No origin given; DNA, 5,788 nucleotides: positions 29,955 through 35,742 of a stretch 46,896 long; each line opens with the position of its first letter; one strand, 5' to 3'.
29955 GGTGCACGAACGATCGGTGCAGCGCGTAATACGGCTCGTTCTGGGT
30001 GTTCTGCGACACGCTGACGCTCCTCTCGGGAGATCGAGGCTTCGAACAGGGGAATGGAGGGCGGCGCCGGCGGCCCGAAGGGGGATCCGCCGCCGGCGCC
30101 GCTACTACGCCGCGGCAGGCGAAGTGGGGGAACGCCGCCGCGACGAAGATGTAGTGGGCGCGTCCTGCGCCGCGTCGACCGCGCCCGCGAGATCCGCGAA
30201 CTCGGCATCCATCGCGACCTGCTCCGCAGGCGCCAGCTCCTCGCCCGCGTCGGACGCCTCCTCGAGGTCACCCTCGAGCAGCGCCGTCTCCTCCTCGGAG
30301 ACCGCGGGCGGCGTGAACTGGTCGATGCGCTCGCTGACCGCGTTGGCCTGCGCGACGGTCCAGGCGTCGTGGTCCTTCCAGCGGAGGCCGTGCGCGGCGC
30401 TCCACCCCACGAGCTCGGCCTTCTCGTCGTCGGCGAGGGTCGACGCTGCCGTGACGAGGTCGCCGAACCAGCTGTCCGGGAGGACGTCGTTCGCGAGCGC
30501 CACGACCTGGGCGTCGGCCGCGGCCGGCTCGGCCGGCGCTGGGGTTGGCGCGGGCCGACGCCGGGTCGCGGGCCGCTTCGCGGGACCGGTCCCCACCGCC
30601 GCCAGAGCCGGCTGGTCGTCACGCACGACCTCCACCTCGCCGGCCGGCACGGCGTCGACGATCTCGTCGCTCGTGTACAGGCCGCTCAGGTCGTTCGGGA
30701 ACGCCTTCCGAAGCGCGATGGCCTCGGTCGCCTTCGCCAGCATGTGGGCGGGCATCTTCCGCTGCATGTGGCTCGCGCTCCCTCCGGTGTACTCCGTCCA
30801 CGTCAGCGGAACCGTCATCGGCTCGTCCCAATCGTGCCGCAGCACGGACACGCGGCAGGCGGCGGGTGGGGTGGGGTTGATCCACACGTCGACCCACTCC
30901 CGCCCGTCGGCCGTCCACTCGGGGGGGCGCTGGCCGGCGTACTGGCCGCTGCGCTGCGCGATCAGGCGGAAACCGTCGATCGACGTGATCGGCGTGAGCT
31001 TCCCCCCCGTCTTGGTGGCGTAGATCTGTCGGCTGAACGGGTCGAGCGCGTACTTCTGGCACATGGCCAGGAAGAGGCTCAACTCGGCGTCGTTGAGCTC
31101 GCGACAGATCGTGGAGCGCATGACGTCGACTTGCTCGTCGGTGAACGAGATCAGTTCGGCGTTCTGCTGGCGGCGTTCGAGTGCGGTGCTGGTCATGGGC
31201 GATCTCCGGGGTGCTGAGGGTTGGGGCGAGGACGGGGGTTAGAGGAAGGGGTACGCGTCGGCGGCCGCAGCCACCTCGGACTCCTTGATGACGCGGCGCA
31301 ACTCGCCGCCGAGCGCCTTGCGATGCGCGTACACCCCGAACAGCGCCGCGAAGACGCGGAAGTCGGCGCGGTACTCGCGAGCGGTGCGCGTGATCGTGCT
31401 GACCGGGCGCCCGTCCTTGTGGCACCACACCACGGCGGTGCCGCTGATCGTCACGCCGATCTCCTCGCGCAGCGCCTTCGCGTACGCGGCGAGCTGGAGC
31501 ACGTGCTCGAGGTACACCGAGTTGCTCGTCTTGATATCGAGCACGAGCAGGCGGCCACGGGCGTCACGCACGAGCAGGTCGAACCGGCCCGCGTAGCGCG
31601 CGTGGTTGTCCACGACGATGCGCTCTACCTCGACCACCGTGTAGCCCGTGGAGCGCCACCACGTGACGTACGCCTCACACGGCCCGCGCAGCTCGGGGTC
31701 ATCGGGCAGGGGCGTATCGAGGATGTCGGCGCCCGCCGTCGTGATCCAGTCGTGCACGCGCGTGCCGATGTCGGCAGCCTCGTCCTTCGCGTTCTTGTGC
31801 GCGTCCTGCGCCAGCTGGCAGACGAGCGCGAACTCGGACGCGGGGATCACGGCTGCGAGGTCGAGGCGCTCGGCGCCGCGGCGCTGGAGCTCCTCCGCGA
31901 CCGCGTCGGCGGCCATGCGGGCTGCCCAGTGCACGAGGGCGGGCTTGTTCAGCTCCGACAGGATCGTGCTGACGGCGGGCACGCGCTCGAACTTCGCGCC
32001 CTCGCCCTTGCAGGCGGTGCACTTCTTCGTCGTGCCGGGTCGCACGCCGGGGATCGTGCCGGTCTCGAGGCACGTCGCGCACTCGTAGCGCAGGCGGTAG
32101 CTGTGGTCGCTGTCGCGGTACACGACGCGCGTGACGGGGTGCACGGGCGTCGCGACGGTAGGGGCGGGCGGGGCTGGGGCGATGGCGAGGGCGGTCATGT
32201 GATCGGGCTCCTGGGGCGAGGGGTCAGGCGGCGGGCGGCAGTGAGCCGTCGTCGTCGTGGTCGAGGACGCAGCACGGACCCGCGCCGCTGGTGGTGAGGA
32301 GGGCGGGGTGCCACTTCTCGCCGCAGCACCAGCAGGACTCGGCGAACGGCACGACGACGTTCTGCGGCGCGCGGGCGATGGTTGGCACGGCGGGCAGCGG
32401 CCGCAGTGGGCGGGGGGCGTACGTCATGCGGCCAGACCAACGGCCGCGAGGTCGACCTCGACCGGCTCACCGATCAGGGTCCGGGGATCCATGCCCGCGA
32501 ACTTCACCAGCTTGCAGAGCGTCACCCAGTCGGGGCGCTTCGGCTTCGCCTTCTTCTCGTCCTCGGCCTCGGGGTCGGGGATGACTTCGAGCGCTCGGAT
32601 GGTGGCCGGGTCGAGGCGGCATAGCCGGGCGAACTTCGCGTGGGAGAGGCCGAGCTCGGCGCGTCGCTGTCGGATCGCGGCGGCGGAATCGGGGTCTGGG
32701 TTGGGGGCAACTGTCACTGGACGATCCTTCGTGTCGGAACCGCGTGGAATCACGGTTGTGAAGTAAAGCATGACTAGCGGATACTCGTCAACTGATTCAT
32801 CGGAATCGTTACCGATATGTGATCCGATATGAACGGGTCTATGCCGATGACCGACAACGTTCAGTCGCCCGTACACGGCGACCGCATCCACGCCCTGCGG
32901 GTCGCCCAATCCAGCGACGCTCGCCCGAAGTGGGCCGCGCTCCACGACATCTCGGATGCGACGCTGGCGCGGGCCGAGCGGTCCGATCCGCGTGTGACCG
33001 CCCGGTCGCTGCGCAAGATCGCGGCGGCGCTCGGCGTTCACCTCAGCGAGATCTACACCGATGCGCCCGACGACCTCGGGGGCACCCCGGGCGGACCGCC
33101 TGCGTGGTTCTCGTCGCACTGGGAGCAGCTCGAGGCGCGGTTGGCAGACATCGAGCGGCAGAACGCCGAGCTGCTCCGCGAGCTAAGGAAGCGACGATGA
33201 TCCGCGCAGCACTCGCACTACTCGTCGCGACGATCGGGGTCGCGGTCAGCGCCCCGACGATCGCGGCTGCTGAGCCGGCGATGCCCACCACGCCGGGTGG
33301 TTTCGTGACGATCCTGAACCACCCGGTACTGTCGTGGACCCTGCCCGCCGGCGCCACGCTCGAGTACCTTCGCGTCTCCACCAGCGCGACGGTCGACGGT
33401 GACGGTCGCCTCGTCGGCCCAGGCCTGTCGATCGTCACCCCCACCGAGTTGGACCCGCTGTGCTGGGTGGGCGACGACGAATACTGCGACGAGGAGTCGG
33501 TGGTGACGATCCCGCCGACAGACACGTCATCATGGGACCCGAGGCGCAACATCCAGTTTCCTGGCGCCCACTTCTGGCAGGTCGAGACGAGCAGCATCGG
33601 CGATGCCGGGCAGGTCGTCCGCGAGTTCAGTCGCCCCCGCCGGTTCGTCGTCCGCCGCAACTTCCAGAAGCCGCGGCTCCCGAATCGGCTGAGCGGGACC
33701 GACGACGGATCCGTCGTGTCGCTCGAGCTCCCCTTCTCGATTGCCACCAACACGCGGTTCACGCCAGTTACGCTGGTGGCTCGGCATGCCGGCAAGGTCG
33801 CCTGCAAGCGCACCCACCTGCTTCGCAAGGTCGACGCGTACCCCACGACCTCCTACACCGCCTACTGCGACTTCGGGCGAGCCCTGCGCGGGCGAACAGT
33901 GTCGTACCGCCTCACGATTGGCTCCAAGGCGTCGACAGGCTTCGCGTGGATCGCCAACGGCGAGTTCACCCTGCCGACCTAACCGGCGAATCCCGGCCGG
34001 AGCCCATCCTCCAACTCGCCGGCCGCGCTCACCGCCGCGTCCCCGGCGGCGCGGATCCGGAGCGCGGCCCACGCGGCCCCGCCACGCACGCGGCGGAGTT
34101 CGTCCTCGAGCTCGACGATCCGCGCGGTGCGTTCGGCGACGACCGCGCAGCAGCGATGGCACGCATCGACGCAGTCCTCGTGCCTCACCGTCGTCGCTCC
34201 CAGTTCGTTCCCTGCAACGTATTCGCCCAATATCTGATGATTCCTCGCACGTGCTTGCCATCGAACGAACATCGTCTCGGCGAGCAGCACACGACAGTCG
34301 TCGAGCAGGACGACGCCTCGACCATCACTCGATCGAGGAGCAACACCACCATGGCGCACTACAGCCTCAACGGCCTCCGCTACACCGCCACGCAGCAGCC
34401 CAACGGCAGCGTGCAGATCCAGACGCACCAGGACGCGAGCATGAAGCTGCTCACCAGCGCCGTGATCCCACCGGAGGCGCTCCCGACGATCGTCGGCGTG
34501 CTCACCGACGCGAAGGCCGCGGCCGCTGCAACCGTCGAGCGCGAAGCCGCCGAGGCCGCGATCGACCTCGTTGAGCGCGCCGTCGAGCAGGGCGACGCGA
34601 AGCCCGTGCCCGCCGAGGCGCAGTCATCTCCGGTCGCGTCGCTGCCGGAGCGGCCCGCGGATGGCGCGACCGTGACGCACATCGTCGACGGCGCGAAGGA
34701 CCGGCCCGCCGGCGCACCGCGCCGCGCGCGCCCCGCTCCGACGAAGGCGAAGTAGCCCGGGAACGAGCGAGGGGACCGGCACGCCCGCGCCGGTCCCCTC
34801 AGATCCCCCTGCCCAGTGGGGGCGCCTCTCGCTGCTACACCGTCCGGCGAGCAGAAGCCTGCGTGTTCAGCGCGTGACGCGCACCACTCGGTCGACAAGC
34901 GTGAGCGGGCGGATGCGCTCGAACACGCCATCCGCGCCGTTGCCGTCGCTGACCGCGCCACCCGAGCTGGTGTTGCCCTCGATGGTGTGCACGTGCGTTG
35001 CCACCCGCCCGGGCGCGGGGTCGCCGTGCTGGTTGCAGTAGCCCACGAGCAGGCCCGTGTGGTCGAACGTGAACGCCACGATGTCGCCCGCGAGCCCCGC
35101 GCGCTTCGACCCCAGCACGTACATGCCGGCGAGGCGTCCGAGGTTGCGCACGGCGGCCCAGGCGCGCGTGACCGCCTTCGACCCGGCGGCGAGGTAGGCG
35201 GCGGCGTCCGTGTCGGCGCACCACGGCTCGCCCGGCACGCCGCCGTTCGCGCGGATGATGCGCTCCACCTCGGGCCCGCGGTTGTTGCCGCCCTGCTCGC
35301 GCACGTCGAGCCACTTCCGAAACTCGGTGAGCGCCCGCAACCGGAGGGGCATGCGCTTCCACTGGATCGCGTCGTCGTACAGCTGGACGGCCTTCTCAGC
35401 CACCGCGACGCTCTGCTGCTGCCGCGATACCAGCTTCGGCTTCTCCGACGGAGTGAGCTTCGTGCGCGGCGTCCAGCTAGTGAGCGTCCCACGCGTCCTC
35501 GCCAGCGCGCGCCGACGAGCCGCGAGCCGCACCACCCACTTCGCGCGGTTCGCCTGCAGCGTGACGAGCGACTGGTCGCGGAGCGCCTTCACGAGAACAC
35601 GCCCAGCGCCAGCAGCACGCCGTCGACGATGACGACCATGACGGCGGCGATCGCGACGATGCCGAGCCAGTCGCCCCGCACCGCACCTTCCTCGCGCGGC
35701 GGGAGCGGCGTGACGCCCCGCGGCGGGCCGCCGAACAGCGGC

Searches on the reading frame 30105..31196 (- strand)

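Call 85: search_protein_families(library=phrogs, proteins=[window:30105-31196:-], max_evalue=0.001)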
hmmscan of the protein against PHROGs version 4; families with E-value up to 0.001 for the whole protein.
window:30105-31196:- (363 aa): 6 families
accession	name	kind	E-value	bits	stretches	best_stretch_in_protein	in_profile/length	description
phrog_2780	-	DNA, RNA and nucleotide metabolism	9.1e-50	171.1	1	1-332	18-330/369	RecT-like ssDNA annealing protein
phrog_10056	-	DNA, RNA and nucleotide metabolism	1.4e-25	91.3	1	23-185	25-192/302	RecT-like ssDNA annealing protein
phrog_2449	-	DNA, RNA and nucleotide metabolism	1.7e-25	91.2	1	21-183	20-199/301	single strand annealing protein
phrog_252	-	DNA, RNA and nucleotide metabolism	6.5e-22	79.3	1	32-189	40-190/263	Bet-like ssDNA annealing protein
phrog_2760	-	DNA, RNA and nucleotide metabolism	2.4e-11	44.6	1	117-180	122-189/257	RecT-like ssDNA annealing protein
phrog_38686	-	unknown function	5.3e-07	30.3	1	76-251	15-216/254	-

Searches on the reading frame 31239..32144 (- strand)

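Call 56: search_protein_families(library=phrogs, proteins=[window:31239-32144:-], max_evalue=0.001)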
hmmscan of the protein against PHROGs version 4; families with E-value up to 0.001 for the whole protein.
window:31239-32144:- (301 aa): 4 families
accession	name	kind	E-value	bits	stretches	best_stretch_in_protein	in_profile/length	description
phrog_298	-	DNA, RNA and nucleotide metabolism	2.5e-30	106.8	1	54-249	65-235/293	exonuclease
phrog_466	-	DNA, RNA and nucleotide metabolism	1.3e-17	65.3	1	47-226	128-319/446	exonuclease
phrog_1706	-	DNA, RNA and nucleotide metabolism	2.6e-06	28.1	1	120-234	81-177/293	CRISPR/Cas system associated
phrog_1218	-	DNA, RNA and nucleotide metabolism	1e-05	26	1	157-227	105-187/364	exonuclease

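Call 57: search_protein_families(library=pfam, proteins=[window:31239-32144:-], max_evalue=0.01)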
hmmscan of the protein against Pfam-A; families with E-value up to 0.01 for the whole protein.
window:31239-32144:- (301 aa): 4 families
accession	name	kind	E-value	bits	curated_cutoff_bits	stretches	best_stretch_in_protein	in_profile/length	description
PF12705.13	PDDEXK_1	-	4.9e-08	33.6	22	1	163-244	100-191/247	PD-(D/E)XK nuclease superfamily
PF01930.23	Cas_Cas4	-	0.00032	21.2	22.7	1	185-249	53-115/160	Domain of unknown function DUF83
PF15777.11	Anti-TRAP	-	0.0047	17.3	32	0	19-49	10-40/59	Tryptophan RNA-binding attenuator protein inhibitory protein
PF01939.22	NucS_C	-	0.0098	16.3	24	0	181-230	27-75/124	Endonuclease NucS C-terminal domain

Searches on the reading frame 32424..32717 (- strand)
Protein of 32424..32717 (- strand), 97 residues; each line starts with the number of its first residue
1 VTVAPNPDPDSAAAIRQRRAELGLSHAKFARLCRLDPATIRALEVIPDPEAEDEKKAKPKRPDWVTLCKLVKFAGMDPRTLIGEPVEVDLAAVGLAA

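Call 56: search_protein_families(library=phrogs, proteins=[window:32424-32717:-], max_evalue=0.001)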
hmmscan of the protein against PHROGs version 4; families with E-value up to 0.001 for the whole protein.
window:32424-32717:- (97 aa): 0 families

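Call 57: search_protein_families(library=pfam, proteins=[window:32424-32717:-], max_evalue=0.01)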
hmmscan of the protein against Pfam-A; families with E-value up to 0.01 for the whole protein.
window:32424-32717:- (97 aa): 3 families
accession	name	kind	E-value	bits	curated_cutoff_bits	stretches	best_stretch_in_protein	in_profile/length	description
PF13560.12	HTH_31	-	0.00013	22.7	27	1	13-44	4-35/64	Helix-turn-helix domain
PF01381.28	HTH_3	-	0.0018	18.7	23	1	15-44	1-30/55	Helix-turn-helix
PF13413.12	HTH_25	-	0.0094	16.2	24.6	0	15-44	2-31/62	Helix-turn-helix domain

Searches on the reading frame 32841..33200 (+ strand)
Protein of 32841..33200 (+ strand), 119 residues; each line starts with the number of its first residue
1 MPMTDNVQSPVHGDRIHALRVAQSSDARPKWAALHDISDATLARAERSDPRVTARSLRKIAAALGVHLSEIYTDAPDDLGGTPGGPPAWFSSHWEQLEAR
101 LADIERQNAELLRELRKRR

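Call 56: search_protein_families(library=phrogs, proteins=[window:32841-33200:+], max_evalue=0.001)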
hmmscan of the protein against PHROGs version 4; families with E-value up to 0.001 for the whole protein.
window:32841-33200:+ (119 aa): 0 families

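Call 57: search_protein_families(library=pfam, proteins=[window:32841-33200:+], max_evalue=0.01)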
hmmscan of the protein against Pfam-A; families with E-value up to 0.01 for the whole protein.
window:32841-33200:+ (119 aa): 2 families
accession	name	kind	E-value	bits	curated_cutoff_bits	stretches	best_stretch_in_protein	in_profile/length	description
PF01381.28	HTH_3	-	0.00037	20.9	23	1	36-71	20-55/55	Helix-turn-helix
PF13443.12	HTH_26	-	0.0022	18.6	22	1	36-77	21-63/63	Cro/C1-type HTH DNA-binding domain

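Call 103: search_protein_families(library=padloc, proteins=[window:32841-33200:+], max_evalue=0.1)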
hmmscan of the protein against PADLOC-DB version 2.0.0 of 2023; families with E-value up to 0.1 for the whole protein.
window:32841-33200:+ (119 aa): 3 families
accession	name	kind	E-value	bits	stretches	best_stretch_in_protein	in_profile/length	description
PDLC03665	Control_protein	-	5.7e-05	21.3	1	12-71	9-68/77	control protein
PDLC04142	capH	-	0.0039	16.2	1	11-79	6-73/103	capH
PDLC02926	HTH_VI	-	0.027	12.7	1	30-72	19-61/92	-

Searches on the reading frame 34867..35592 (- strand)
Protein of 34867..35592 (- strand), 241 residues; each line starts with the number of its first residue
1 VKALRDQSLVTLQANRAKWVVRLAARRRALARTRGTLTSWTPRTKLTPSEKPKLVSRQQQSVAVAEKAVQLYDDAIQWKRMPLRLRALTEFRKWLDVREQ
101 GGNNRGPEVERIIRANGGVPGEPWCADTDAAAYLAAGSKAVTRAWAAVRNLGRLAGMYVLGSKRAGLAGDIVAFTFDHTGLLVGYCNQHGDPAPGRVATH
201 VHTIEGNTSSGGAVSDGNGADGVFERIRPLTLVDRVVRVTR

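Call 56: search_protein_families(library=phrogs, proteins=[window:34867-35592:-], max_evalue=0.001)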
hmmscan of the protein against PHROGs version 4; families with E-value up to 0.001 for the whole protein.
window:34867-35592:- (241 aa): 2 families
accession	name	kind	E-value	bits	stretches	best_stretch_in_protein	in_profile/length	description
phrog_21825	-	lysis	1.8e-07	31.9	1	88-239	8-163/289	endolysin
phrog_21357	-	lysis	0.00015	22.2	1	122-238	40-157/225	endolysin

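Call 57: search_protein_families(library=pfam, proteins=[window:34867-35592:-], max_evalue=0.01)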
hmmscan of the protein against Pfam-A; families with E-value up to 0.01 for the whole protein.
window:34867-35592:- (241 aa): 0 families
